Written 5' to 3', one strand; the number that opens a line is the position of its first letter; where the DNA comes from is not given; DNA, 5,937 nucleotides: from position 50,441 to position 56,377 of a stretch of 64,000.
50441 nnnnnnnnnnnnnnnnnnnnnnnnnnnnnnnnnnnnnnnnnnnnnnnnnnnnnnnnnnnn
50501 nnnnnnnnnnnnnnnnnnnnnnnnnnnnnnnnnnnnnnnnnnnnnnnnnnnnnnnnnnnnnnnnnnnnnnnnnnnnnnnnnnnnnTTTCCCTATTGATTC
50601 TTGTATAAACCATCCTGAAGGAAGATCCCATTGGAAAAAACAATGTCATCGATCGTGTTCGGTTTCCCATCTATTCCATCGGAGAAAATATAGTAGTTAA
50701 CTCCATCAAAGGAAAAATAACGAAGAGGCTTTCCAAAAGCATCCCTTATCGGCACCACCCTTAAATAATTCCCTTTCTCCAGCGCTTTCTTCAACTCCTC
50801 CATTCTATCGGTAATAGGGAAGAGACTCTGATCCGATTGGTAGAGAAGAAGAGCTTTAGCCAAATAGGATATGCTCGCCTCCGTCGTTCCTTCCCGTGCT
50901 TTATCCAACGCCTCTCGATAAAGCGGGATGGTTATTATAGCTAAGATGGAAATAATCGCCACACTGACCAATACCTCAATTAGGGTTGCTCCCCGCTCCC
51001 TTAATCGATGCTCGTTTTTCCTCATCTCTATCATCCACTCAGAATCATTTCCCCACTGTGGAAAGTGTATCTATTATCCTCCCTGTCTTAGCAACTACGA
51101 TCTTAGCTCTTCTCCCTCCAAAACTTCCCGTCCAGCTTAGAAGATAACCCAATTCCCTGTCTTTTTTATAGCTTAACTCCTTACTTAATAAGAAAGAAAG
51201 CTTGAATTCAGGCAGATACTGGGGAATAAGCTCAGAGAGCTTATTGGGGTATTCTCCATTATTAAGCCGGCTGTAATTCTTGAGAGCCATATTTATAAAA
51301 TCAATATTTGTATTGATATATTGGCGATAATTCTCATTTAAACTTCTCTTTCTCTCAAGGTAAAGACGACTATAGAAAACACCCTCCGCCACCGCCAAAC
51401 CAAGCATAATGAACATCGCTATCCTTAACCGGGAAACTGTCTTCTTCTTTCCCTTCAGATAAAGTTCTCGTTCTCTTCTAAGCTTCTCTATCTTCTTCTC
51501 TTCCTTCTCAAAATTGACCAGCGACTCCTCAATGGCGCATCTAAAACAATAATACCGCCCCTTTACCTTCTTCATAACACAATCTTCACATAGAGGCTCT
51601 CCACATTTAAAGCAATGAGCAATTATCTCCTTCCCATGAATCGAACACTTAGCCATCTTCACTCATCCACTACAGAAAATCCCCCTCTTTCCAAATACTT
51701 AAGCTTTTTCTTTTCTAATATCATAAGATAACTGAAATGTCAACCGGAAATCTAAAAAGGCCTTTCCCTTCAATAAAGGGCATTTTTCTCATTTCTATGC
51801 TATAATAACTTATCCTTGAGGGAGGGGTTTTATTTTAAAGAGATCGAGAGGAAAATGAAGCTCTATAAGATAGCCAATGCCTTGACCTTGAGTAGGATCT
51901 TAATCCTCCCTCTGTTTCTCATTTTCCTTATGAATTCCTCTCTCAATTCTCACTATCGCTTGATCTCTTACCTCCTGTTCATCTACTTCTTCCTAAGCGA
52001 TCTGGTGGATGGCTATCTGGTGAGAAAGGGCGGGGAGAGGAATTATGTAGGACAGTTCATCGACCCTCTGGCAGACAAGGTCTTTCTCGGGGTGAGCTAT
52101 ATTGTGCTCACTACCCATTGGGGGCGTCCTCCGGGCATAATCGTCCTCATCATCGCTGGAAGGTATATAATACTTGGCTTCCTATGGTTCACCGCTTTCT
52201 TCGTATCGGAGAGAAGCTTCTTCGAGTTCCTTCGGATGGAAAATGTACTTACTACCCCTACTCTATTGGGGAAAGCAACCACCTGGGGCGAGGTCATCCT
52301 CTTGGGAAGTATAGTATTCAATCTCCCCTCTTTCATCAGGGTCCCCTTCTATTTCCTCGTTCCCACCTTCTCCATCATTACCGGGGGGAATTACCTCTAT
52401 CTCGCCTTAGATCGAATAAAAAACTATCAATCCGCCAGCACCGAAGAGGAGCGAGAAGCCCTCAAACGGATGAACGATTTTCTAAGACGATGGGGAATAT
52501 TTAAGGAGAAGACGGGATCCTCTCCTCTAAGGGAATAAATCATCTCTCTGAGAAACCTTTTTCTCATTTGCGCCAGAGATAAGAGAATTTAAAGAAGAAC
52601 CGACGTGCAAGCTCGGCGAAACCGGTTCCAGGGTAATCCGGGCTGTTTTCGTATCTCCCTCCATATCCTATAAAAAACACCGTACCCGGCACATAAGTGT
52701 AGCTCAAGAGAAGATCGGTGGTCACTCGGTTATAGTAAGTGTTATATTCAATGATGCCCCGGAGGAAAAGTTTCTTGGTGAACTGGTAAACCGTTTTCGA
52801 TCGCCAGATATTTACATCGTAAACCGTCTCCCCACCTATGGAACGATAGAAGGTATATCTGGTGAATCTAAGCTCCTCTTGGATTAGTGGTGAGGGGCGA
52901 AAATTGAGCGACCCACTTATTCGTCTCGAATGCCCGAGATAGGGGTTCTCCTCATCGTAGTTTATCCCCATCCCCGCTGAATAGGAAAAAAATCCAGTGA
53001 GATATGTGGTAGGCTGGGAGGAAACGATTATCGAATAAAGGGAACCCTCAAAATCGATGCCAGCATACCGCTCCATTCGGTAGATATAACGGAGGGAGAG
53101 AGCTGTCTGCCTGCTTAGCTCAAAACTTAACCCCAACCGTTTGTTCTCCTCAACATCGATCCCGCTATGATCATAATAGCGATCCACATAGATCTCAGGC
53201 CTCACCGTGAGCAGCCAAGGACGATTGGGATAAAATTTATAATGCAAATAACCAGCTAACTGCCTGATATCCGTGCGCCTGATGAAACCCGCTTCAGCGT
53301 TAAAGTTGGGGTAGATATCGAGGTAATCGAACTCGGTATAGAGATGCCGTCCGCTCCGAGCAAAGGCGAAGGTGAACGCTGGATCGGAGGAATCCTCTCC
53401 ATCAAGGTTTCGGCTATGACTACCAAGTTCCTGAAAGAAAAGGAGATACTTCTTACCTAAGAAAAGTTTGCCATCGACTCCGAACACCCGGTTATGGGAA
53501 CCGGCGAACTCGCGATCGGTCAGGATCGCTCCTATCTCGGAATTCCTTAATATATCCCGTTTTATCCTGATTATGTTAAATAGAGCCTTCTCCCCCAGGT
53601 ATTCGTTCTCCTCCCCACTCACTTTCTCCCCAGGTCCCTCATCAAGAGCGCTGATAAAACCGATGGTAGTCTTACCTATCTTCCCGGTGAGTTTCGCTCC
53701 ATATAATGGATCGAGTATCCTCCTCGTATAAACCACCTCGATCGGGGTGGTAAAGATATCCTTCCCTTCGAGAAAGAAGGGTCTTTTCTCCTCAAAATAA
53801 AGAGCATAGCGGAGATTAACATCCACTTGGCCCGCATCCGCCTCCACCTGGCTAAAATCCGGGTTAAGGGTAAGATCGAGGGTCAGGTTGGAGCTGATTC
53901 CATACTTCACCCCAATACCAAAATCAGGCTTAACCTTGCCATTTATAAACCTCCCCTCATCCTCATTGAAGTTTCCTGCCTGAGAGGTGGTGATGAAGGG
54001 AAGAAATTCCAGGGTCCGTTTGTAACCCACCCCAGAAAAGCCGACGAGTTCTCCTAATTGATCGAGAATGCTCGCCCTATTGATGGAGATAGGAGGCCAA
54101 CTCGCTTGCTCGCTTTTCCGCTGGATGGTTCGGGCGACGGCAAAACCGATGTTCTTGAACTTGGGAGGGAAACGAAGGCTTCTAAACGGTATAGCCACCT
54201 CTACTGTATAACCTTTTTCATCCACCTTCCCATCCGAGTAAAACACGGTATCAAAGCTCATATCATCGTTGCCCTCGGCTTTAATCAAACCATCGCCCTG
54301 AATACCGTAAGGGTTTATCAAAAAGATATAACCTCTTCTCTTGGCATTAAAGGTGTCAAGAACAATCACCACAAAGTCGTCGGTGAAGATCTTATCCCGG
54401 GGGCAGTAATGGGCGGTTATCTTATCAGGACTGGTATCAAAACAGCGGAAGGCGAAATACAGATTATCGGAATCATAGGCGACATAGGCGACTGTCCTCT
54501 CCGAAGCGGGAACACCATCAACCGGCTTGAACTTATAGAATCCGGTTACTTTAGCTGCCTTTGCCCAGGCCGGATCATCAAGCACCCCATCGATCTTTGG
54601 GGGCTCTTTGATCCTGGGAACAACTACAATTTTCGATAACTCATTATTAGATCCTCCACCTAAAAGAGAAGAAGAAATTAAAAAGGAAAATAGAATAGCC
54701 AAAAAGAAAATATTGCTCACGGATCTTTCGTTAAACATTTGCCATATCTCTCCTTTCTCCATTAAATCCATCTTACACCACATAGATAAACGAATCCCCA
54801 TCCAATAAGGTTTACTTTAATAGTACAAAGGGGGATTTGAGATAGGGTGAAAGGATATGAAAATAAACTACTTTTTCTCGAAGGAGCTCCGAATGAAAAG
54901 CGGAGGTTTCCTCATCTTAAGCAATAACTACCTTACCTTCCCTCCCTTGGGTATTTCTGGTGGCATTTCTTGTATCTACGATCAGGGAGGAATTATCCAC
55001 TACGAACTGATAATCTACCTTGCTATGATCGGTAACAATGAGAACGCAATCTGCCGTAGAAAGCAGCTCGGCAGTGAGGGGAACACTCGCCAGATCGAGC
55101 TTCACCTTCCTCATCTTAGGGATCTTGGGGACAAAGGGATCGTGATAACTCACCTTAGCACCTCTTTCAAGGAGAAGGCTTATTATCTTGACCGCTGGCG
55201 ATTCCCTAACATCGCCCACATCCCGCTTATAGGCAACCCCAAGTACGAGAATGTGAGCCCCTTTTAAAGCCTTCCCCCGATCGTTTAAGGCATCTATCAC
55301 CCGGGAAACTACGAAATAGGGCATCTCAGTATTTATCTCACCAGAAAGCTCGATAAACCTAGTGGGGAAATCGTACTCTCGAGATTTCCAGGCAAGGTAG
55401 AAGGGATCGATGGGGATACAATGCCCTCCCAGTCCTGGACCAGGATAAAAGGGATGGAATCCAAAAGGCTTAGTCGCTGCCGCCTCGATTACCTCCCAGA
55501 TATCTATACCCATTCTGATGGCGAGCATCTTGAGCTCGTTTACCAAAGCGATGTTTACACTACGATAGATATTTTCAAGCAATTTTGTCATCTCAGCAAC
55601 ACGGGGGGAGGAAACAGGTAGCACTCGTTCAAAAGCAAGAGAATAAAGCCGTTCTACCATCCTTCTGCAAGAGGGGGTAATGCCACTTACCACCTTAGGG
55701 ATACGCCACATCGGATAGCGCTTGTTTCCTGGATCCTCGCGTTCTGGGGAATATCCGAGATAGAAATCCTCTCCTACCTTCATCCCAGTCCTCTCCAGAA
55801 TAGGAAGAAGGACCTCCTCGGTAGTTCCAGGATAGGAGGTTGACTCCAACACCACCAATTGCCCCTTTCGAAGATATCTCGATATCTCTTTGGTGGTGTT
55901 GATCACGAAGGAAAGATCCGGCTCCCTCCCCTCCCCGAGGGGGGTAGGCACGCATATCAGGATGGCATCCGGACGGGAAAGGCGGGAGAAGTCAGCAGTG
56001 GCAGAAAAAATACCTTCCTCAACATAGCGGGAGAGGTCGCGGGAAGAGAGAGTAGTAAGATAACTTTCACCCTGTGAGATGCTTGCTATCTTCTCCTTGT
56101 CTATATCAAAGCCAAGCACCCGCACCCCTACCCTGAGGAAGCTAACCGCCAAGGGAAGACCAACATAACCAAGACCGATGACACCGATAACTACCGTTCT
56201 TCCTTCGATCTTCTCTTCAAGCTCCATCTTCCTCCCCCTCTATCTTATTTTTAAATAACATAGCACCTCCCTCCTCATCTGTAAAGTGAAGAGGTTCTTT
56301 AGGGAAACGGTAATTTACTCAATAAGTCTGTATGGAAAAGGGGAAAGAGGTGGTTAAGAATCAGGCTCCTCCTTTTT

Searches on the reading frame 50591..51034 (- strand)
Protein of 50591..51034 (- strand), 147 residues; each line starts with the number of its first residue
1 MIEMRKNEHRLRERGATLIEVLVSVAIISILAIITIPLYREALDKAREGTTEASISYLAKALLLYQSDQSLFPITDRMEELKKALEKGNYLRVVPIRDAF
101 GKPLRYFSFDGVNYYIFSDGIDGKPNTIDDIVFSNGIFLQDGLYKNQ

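Call 79: search_protein_families(library=pfam, proteins=[window:50591-51034:-], max_evalue=0.0001)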
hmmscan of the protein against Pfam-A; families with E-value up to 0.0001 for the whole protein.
window:50591-51034:- (147 aa): 2 families
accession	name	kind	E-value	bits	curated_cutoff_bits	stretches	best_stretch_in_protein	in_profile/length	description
PF08334.16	T2SSG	-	7.5e-07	29.6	21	1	42-129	5-100/108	Type II secretion system (T2SS), protein G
PF07963.17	N_methyl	-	1.7e-06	27.8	21.2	1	12-35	3-26/27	Prokaryotic N-terminal methylation motif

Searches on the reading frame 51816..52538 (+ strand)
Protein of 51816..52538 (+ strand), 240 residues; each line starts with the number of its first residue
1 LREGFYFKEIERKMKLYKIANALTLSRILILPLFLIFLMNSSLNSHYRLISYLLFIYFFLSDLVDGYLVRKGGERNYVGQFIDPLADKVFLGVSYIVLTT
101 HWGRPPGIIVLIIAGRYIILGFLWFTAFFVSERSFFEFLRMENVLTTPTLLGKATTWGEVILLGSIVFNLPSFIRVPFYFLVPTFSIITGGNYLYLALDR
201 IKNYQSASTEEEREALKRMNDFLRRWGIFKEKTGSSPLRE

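Call 79: search_protein_families(library=pfam, proteins=[window:51816-52538:+], max_evalue=0.0001)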
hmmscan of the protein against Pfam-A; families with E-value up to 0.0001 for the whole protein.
window:51816-52538:+ (240 aa): 1 family
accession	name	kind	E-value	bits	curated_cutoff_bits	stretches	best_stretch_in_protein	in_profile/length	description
PF01066.26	CDP-OH_P_transf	-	9.9e-19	68.7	22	1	18-168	2-135/152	CDP-alcohol phosphatidyltransferase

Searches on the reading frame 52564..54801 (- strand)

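Call 68: search_protein_families(library=pfam, proteins=[window:52564-54801:-], max_evalue=0.00001)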
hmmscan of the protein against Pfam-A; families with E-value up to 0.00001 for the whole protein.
window:52564-54801:- (745 aa): 2 families
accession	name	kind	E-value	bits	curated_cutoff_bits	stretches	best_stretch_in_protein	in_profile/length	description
PF19313.5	DUF5916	-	1.7e-19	70.4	22.6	1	264-362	5-94/572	Domain of unknown function (DUF5916)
PF06452.16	CBM9_1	-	5.2e-11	43.2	23.4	1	70-223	1-147/185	Carbohydrate family 9 binding domain-like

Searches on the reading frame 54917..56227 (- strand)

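Call 68: search_protein_families(library=pfam, proteins=[window:54917-56227:-], max_evalue=0.00001)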
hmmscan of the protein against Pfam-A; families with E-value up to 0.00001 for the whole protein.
window:54917-56227:- (436 aa): 4 families
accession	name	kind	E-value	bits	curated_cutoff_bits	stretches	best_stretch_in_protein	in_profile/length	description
PF03721.20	UDPG_MGDP_dh_N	-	8.2e-44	149.8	27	1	14-193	3-186/187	UDP-glucose/GDP-mannose dehydrogenase family, NAD binding domain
PF00984.24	UDPG_MGDP_dh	-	2.2e-31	108.3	25.4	1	210-300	2-93/94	UDP-glucose/GDP-mannose dehydrogenase family, central domain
PF03720.21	UDPG_MGDP_dh_C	-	3e-23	82.6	30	1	327-424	1-102/103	UDP-glucose/GDP-mannose dehydrogenase family, UDP binding domain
PF03446.21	NAD_binding_2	-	5.1e-08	33.5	21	1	14-139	2-103/161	NAD binding domain of 6-phosphogluconate dehydrogenase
